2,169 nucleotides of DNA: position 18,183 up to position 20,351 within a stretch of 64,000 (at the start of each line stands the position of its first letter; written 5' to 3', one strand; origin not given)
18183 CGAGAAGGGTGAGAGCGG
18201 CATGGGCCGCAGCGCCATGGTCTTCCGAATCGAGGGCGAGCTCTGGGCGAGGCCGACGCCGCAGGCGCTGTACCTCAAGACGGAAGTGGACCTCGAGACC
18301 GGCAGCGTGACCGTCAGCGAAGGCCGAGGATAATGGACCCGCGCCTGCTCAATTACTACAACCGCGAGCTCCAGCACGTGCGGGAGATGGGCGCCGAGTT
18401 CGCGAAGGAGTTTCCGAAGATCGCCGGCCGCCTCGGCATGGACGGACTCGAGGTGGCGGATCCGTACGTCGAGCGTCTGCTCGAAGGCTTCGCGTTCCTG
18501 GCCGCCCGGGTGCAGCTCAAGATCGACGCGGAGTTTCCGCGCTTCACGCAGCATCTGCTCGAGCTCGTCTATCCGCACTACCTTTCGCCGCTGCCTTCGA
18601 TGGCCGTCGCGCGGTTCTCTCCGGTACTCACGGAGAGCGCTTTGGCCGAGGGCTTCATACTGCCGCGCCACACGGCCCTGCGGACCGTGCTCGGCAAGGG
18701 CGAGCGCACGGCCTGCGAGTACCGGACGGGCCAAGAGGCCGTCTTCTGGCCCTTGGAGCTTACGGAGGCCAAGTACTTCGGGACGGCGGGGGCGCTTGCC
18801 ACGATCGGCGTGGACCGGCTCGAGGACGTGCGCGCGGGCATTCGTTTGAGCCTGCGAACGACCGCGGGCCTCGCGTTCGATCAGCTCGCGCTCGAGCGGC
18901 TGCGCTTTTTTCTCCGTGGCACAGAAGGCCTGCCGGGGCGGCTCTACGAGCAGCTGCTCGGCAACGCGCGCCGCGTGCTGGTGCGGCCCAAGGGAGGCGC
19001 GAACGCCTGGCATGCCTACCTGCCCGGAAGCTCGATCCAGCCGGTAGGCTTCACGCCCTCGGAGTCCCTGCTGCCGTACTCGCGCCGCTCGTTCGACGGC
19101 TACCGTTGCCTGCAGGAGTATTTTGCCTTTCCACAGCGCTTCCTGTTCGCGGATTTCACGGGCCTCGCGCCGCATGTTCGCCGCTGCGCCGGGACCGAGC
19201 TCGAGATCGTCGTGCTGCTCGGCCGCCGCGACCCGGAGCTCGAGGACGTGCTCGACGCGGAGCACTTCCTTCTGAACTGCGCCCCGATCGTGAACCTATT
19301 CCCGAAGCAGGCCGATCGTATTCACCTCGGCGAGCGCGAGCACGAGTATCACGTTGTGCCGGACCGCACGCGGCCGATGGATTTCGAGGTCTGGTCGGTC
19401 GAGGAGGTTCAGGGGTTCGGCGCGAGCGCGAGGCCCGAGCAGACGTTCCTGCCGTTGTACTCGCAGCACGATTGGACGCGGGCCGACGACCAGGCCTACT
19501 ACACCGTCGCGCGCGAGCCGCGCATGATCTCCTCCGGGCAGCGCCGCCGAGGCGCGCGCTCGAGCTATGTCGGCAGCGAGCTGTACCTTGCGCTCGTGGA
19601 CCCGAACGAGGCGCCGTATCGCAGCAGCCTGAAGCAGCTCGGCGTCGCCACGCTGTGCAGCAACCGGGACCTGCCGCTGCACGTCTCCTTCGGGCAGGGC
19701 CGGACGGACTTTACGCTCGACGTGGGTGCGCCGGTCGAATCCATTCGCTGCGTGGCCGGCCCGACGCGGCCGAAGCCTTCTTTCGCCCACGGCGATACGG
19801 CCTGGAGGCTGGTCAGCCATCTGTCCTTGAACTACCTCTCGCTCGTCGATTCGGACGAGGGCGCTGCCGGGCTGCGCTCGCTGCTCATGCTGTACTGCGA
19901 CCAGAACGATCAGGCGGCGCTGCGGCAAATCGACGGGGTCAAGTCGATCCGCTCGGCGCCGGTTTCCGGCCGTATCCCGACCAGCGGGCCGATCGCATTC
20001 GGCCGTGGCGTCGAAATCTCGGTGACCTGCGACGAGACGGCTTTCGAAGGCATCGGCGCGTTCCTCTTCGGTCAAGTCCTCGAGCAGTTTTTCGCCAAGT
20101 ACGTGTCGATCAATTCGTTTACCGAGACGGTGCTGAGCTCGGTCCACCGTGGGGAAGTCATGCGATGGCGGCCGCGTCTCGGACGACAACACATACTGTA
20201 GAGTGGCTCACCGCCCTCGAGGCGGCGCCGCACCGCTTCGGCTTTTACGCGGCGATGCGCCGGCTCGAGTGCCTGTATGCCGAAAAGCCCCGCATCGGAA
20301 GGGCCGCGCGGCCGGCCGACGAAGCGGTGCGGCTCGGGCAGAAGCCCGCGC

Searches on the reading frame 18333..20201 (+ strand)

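Call 11: search_protein_families(library=pfam, proteins=[window:18333-20201:+], max_evalue=0.01)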
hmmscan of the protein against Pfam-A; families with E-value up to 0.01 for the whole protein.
window:18333-20201:+ (622 aa): 1 family
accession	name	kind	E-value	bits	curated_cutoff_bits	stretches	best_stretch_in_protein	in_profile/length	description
PF05947.17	T6SS_TssF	-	1.7e-238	793.6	25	1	1-619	1-608/608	Type VI secretion system, TssF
